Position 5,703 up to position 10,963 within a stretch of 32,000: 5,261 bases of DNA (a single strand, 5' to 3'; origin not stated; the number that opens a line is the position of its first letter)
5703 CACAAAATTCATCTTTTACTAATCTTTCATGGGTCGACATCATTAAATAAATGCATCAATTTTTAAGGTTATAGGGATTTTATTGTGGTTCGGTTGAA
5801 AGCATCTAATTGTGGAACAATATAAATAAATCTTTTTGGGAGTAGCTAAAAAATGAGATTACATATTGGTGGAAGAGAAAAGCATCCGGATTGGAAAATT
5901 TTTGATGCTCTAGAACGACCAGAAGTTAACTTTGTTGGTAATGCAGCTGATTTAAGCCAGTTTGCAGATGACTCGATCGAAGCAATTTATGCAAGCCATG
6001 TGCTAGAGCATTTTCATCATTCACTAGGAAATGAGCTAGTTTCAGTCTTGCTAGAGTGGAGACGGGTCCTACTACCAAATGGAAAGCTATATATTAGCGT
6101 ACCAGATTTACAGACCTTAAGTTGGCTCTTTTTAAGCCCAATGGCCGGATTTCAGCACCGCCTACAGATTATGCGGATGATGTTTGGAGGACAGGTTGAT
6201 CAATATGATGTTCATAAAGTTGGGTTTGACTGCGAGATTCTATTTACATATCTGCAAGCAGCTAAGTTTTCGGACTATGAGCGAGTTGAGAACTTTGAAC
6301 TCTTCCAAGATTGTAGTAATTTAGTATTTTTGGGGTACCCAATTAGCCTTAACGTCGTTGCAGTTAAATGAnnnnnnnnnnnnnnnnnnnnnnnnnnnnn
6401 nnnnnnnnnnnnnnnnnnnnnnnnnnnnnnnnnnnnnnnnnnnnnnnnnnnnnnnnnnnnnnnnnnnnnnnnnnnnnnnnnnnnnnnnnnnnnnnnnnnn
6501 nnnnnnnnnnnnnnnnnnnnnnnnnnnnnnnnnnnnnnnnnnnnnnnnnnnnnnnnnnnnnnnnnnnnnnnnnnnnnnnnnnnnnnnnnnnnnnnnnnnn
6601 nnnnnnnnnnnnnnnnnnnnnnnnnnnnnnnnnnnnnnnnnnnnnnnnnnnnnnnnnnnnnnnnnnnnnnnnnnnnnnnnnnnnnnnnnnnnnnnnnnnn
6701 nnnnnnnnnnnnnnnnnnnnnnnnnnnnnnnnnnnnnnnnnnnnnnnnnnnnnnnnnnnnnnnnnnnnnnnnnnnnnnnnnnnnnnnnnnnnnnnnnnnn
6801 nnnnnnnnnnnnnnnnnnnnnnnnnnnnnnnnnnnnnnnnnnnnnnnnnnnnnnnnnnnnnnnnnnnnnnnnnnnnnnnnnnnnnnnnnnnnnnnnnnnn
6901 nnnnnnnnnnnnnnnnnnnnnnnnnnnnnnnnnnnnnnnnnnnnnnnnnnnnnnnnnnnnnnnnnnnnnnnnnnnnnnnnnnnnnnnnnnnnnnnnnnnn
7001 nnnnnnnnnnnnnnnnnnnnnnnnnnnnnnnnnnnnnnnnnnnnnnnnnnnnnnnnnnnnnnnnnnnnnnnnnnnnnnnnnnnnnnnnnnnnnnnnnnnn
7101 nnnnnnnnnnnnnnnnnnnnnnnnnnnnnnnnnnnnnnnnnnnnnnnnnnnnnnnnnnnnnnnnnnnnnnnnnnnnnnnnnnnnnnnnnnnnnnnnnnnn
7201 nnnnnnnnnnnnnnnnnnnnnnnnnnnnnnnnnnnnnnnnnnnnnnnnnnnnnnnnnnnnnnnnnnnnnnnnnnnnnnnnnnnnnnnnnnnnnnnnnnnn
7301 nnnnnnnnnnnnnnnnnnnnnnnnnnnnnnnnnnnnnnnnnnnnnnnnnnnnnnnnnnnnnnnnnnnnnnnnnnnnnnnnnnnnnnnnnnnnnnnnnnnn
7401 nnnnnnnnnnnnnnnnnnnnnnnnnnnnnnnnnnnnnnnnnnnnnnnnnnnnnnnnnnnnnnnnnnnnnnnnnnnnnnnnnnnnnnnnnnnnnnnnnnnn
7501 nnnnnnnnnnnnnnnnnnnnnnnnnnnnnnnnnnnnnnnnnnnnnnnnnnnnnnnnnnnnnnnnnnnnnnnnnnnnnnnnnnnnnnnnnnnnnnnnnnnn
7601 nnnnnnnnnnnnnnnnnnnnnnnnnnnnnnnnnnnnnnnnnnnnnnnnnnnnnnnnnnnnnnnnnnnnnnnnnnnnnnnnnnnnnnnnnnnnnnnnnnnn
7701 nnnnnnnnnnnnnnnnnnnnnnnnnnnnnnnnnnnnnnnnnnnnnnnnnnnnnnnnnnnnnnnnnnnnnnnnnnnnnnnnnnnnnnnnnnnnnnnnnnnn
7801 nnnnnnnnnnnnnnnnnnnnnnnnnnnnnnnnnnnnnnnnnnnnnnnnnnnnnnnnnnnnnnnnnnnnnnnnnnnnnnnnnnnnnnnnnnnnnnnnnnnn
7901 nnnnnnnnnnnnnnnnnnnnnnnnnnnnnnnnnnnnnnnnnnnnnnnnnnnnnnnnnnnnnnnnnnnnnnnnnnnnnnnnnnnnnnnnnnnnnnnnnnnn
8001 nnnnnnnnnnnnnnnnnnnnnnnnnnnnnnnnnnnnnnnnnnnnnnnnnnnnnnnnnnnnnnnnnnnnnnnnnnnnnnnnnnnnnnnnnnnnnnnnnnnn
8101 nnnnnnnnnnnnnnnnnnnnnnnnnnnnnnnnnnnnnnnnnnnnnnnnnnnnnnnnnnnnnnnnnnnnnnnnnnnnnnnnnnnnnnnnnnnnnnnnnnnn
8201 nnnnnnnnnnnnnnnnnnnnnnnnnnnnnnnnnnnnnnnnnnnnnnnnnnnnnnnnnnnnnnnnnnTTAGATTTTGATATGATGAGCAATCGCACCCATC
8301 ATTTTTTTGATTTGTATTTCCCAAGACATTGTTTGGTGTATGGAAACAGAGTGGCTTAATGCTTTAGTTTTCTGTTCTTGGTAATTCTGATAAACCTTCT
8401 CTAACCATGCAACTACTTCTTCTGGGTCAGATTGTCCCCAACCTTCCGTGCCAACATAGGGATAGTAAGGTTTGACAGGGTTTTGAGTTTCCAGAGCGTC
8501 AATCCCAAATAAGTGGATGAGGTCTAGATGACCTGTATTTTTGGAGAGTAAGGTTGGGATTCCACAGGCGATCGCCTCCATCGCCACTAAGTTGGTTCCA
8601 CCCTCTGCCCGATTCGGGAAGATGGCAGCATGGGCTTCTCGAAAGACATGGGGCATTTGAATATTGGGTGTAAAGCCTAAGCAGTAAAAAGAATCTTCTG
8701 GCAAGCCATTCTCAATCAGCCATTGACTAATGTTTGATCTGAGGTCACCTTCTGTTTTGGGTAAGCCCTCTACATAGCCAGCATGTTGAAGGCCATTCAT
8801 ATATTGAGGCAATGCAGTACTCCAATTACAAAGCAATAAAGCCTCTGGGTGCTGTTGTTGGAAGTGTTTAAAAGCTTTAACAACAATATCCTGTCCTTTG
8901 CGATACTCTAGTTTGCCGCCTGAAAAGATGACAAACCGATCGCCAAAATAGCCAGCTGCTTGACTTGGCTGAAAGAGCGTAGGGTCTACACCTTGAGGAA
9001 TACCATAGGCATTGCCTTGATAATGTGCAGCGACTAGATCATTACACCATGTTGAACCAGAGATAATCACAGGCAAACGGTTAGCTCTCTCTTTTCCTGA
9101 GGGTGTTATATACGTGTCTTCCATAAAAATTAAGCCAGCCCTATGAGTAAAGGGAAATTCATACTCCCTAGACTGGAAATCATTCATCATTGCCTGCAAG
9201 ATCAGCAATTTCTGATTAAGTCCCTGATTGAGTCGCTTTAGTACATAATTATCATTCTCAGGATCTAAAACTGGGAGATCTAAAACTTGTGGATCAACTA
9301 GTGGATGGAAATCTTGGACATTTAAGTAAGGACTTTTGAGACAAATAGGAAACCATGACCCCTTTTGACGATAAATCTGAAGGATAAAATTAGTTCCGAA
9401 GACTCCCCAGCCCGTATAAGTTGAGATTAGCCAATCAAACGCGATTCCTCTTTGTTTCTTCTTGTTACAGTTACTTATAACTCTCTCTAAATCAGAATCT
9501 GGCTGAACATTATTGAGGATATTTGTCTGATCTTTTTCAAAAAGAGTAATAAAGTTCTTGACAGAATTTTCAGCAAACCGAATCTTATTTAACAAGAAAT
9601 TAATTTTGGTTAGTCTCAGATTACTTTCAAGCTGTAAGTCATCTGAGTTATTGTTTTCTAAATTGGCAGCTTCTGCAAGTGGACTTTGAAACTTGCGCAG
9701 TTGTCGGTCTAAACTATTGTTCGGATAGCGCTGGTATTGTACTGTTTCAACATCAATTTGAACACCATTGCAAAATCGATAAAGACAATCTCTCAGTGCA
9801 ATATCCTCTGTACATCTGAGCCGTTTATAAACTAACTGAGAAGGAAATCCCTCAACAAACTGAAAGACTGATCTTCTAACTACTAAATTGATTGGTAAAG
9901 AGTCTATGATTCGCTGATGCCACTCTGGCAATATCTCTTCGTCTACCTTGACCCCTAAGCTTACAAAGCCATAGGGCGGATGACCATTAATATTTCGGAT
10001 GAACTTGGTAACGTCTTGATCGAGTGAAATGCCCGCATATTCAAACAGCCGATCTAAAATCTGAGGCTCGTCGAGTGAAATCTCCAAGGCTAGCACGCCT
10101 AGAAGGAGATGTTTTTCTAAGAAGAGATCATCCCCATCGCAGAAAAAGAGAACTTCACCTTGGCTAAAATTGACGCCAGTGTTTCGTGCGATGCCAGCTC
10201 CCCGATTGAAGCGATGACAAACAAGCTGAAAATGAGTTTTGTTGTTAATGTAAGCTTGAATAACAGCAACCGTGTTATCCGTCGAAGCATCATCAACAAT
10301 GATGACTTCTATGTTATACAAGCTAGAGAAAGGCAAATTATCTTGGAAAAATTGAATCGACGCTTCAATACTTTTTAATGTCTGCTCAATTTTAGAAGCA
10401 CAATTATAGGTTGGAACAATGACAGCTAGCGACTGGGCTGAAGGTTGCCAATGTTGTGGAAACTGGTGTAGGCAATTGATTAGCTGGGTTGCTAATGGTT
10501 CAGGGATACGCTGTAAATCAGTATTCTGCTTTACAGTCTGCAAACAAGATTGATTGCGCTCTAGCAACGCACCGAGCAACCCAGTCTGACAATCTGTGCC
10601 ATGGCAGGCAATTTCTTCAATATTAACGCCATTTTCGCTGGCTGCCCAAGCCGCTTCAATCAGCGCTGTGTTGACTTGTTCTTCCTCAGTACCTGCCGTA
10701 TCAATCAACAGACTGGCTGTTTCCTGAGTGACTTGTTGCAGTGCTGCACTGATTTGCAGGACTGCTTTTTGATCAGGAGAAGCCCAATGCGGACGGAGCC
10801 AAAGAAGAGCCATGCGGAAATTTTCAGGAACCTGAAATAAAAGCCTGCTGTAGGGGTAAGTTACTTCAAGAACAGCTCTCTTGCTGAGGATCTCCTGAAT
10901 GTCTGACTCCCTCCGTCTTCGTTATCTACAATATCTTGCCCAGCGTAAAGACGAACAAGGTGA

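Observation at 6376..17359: Three TPR-glycosyltransferase fusions bracket the duplicated pilin genes: candidate dedicated protein (pilin) glycosylation system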

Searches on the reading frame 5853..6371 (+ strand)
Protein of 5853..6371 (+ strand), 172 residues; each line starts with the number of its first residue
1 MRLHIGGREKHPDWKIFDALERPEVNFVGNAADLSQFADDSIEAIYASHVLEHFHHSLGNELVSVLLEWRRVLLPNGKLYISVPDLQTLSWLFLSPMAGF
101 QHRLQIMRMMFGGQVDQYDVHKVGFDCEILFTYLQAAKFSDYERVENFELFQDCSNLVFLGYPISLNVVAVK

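Call 4: search_protein_families(library=pfam, proteins=[window:5853-6371:+], max_evalue=0.01)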
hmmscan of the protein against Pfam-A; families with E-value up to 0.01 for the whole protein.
window:5853-6371:+ (172 aa): 4 families
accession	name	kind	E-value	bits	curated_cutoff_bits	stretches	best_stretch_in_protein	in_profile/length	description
PF08241.18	Methyltransf_11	-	2.9e-08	34.7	21.2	1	25-81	44-95/95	Methyltransferase domain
PF13489.12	Methyltransf_23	-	0.0017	18.5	27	1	30-87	70-122/164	Methyltransferase domain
PF08242.18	Methyltransf_12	-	0.0084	17.3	30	0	30-79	54-98/98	Methyltransferase domain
PF13649.12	Methyltransf_25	-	0.0095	17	27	0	23-77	46-97/97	Methyltransferase domain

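Call 29: search_protein_families(library=ncbifam, proteins=[window:5853-6371:+], max_evalue=0.001)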
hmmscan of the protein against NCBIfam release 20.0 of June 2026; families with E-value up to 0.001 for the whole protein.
window:5853-6371:+ (172 aa): 0 families

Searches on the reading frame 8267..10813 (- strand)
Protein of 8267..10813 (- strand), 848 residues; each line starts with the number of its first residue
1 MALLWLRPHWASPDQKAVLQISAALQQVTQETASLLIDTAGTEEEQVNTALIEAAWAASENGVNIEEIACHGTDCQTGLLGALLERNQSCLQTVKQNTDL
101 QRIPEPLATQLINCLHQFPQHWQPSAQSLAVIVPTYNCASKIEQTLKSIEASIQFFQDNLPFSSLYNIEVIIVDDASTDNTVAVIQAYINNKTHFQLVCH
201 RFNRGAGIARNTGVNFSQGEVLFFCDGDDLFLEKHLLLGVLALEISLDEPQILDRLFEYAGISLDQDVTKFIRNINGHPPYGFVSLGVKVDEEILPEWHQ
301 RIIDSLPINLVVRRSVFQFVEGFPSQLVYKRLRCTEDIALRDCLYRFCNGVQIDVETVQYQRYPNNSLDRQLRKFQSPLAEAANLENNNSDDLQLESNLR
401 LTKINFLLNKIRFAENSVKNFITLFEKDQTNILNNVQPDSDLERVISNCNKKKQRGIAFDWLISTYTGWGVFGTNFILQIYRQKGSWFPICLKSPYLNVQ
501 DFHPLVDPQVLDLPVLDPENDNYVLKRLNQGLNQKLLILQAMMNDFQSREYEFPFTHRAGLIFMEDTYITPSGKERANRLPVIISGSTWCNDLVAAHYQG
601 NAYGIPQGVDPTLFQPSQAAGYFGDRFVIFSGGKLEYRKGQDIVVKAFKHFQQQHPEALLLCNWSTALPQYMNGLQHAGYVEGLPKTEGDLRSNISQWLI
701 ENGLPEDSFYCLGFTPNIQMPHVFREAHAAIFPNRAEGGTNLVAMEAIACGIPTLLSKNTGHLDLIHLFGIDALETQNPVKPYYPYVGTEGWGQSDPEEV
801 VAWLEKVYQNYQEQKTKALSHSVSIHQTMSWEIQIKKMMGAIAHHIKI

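Call 4: search_protein_families(library=pfam, proteins=[window:8267-10813:-], max_evalue=0.01)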
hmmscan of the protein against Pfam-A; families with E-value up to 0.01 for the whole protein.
window:8267-10813:- (848 aa): 5 families
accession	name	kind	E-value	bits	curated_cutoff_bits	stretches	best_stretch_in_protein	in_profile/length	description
PF00535.33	Glycos_transf_2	-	2.2e-25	89.9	23.3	1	131-237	2-97/168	Glycosyl transferase family 2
PF00534.26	Glycos_transf_1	-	3.5e-12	46.6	26.4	1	624-766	13-131/172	Glycosyl transferases group 1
PF10111.15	Glyco_tranf_2_2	-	6.4e-11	42.7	27.3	1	162-327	21-185/276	Glycosyltransferase like family 2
PF20706.3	GT4-conflict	-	2.2e-10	40.5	26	1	639-836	212-383/385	Family 4 Glycosyltransferase in conflict systems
PF13692.12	Glyco_trans_1_4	-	4.9e-08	33.8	27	1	694-766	48-115/142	Glycosyl transferases group 1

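Call 29: search_protein_families(library=ncbifam, proteins=[window:8267-10813:-], max_evalue=0.001)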
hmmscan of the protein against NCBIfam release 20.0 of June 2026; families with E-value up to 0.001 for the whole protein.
window:8267-10813:- (848 aa): 16 families
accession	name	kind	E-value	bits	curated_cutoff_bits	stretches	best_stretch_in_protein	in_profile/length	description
NF007482.0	PRK10073.1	equivalog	1.4e-17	63.7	423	1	125-232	4-99/334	glycosyltransferase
NF047683.1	TeichurnBiosyTuaG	equivalog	9.9e-16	58.1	400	1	127-235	6-103/252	teichuronic acid biosynthesis protein TuaG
NF041875.1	EPS_EpsD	equivalog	4.3e-13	49.3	370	1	129-229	1-90/325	exopolysaccharide biosynthesis glycosyltransferase EpsD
NF038302.1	EPS_HpsE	equivalog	1.1e-12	47.6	300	1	129-230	3-98/307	hormogonium polysaccharide biosynthesis glycosyltransferase HpsE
TIGR03965.1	mycofact_glyco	equivalog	3.4e-12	46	280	1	120-228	67-164/467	mycofactocin biosynthesis glycosyltransferase MftF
TIGR03937.1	PgaC_IcaA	equivalog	1.4e-11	44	422.3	1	123-231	41-138/407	poly-beta-1,6-N-acetyl-D-glucosamine synthase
TIGR04047.1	MSMEG_0565_glyc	hypoth_equivalog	3.7e-10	39.4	259.85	1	584-759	144-308/373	MSMEG_0565 family glycosyltransferase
NF050050.1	ProtGlycPglI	equivalog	5.9e-09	35.7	500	1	128-236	3-101/306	GalNAc(5)-diNAcBac-PP-undecaprenol beta-1,3-glucosyltransferase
TIGR04283.1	glyco_like_mftF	equivalog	1.6e-08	34.4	182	1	129-231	1-85/221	TIGR04283 family arsenosugar biosynthesis glycosyltransferase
NF047588.1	GlcsyltransPgfSStrep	equivalog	4.4e-08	32.7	500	1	129-228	3-95/308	glycosyltransferase PgfS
NF053739.1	GlytfEpsEBac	equivalog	6.5e-08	31.9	450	1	130-243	4-107/265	glycosyltransferase EpsE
NF041876.1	EPS_EpsE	equivalog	5.6e-06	25.8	400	0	696-767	266-335/389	exopolysaccharide biosynthesis GT4 family glycosyltransferase EpsE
NF038299.1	EPS_HpsN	equivalog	2.9e-05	23.2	425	1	128-237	2-99/317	hormogonium polysaccharide biosynthesis glycosyltransferase HpsN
NF041394.1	GtaseAglG_Halo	equivalog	0.00014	21.2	440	1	167-230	32-94/304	glucosyl-dolichyl phosphate glucuronosyltransferase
TIGR03111.1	glyc2_xrt_Gpos1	hypoth_equivalog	0.00023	20.1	363.95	1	128-232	50-145/439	TIGR03111 family XrtG-associated glycosyltransferase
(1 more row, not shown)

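Call 59: find_homologous_proteins(query=window:8270-10813:-, max_evalue=1e-20)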
Query window:8270-10813:- (848 aa): 9 proteins with E <= 1e-20 among 8000 candidates.
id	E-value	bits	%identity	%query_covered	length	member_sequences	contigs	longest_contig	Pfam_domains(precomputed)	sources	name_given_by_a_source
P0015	0.0e+0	1980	100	100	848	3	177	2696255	PF10111.15,PF00534.27,PF00535.33,PF20706.4,PF13692.13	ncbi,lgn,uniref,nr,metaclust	ncbi:glycosyltransferase [Synechococcus elongatus]|uniref:Glycosyltransferase n=2 Tax=Synechococcus 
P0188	0.0e+0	1675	83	100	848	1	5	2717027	PF10111.15,PF00534.27,PF00535.33,PF20706.4,PF13692.13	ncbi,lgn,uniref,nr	ncbi:glycosyltransferase [Synechococcus elongatus]|uniref:Glycosyltransferase n=1 Tax=Synechococcus 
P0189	0.0e+0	1655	82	100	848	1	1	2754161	PF10111.15,PF00534.27,PF00535.33,PF20706.4,PF13692.13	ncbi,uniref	ncbi:glycosyltransferase [Synechococcus elongatus IITB7]|uniref:glycosyltransferase n=1 Tax=Synechoc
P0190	0.0e+0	1638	81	100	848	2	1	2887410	PF10111.15,PF00534.27,PF00535.33,PF20706.4,PF13692.13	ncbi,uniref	ncbi:glycosyltransferase [Synechococcus elongatus IITB4]|uniref:glycosyltransferase n=1 Tax=Synechoc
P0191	0.0e+0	1516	75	100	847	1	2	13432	PF10111.15,PF00534.27,PF00535.33,PF20706.4,PF13692.13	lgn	-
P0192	0.0e+0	1362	68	100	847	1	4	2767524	PF10111.15,PF00534.27,PF00535.33,PF20706.4,PF13692.13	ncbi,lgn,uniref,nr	ncbi:glycosyltransferase [Synechococcus elongatus]|uniref:glycosyltransferase n=1 Tax=Synechococcus 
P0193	0.0e+0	1312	67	99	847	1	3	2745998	PF10111.15,PF00534.27,PF00535.33,PF20706.4,PF13692.13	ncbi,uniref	ncbi:glycosyltransferase [Synechococcus elongatus]|uniref:glycosyltransferase n=1 Tax=Synechococcus 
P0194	4.5e-49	185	38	37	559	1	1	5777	PF10111.15,PF13414.13,PF13176.13,PF13428.13,PF00535.33,PF13374.13,PF14559.13,PF00515.35,PF13424.13,PF13578.13,PF13181.13,PF07719.24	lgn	-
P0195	2.8e-22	97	29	31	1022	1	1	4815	PF03704.24,PF13414.13,PF00535.33,PF13374.13,PF07721.21,PF19662.5,PF00515.35,PF13424.13,PF13429.13,PF14561.13,PF07719.24,PF13174.13,PF13431.13,PF23914.2,PF10111.15,PF13176.13,PF13428.13,PF04733.21,PF14559.13,PF13371.13,PF12895.14,PF21033.5,PF13432.13,PF13181.13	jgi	jgi:tetratricopeptide (TPR) repeat protein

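Call 60: find_encoding_contigs(protein=P0188, flank=10000, max_places=1)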
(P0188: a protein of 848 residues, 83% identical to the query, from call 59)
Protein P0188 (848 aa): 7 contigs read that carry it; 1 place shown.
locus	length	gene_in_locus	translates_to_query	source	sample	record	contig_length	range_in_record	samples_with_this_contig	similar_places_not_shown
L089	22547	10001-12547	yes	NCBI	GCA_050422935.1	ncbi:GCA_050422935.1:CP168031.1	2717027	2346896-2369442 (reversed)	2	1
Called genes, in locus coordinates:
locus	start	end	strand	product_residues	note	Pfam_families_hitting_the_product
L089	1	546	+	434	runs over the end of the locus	PF02040:ArsB, PF03600:CitMHS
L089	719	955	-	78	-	PF00830:Ribosomal_L28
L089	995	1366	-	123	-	-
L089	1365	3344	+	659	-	PF12831:FAD_oxidored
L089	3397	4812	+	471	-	PF12895:ANAPC3 (faint), PF13181:TPR_8 (faint), PF13414:TPR_11 (faint), PF13424:TPR_12 (faint), PF13432:TPR_16 (weak), PF14559:TPR_19, PF00515:TPR_1 (weak), PF07719:TPR_2 (weak), +5 more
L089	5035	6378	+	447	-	PF08003:Methyltransf_9 (weak), PF01209:Ubie_methyltran, PF13489:Methyltransf_23, PF05175:MTS (weak), PF13847:Methyltransf_31, PF08241:Methyltransf_11, PF08242:Methyltransf_12, PF13649:Methyltransf_25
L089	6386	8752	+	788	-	PF03016:Exostosin_GT47, PF13424:TPR_12 (faint), PF14559:TPR_19 (faint), PF13432:TPR_16 (faint), PF00515:TPR_1 (faint), PF13414:TPR_11 (faint)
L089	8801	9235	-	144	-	PF07963:N_methyl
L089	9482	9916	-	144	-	PF07963:N_methyl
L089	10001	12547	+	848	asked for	PF00535:Glycos_transf_2, PF10111:Glyco_tranf_2_2, PF20706:GT4-conflict, PF00534:Glycos_transf_1, PF13692:Glyco_trans_1_4 (weak)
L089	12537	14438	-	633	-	PF00515:TPR_1 (faint), PF07719:TPR_2 (faint), PF13181:TPR_8 (faint), PF13431:TPR_17 (faint), PF13844:Glyco_transf_41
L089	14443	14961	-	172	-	PF08241:Methyltransf_11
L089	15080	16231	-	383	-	PF00535:Glycos_transf_2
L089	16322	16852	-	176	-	PF04989:RMNT_CmcI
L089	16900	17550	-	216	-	PF17836:PglD_N (faint), PF25084:LbH_EIF2B (faint), PF25087:GMPPB_C (faint), PF00132:Hexapep, PF14602:Hexapep_2 (weak)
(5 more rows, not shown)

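Call 61: find_encoding_contigs(protein=P0190, flank=10000, max_places=1)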
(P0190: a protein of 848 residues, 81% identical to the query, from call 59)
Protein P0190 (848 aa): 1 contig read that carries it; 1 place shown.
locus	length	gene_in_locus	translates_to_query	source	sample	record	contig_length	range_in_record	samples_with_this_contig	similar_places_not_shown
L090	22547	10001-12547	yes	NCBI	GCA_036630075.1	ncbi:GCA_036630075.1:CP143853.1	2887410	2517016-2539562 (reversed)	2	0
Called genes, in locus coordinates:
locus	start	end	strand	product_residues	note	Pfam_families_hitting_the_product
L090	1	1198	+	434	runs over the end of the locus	PF02040:ArsB, PF03600:CitMHS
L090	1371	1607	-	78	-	PF00830:Ribosomal_L28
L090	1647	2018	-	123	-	-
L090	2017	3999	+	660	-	PF12831:FAD_oxidored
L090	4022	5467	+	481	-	PF12895:ANAPC3 (faint), PF13414:TPR_11 (faint), PF13428:TPR_14 (faint), PF13174:TPR_6 (faint), PF13432:TPR_16 (weak), PF14559:TPR_19, PF00515:TPR_1 (weak), PF07719:TPR_2 (weak), +4 more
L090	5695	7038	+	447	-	PF01209:Ubie_methyltran, PF08003:Methyltransf_9 (faint), PF13489:Methyltransf_23, PF05175:MTS (weak), PF13847:Methyltransf_31, PF08241:Methyltransf_11, PF08242:Methyltransf_12, PF13649:Methyltransf_25, +1 more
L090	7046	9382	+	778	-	PF03016:Exostosin_GT47, PF14559:TPR_19 (faint), PF13424:TPR_12 (faint), PF13432:TPR_16 (faint), PF00515:TPR_1 (faint), PF07719:TPR_2 (faint), PF13176:TPR_7 (faint), PF13414:TPR_11 (faint)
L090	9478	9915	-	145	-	PF07963:N_methyl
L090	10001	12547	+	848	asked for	PF00535:Glycos_transf_2, PF10111:Glyco_tranf_2_2, PF20706:GT4-conflict, PF00534:Glycos_transf_1, PF13692:Glyco_trans_1_4 (weak)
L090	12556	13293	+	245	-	-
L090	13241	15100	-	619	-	PF00515:TPR_1 (faint), PF12895:ANAPC3 (faint), PF13181:TPR_8 (faint), PF13428:TPR_14 (faint), PF13432:TPR_16 (weak), PF14559:TPR_19 (faint), PF07719:TPR_2 (weak), PF13844:Glyco_transf_41, +1 more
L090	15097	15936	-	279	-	PF18922:DUF5672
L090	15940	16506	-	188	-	-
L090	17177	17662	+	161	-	-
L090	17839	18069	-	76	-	PF14261:DUF4351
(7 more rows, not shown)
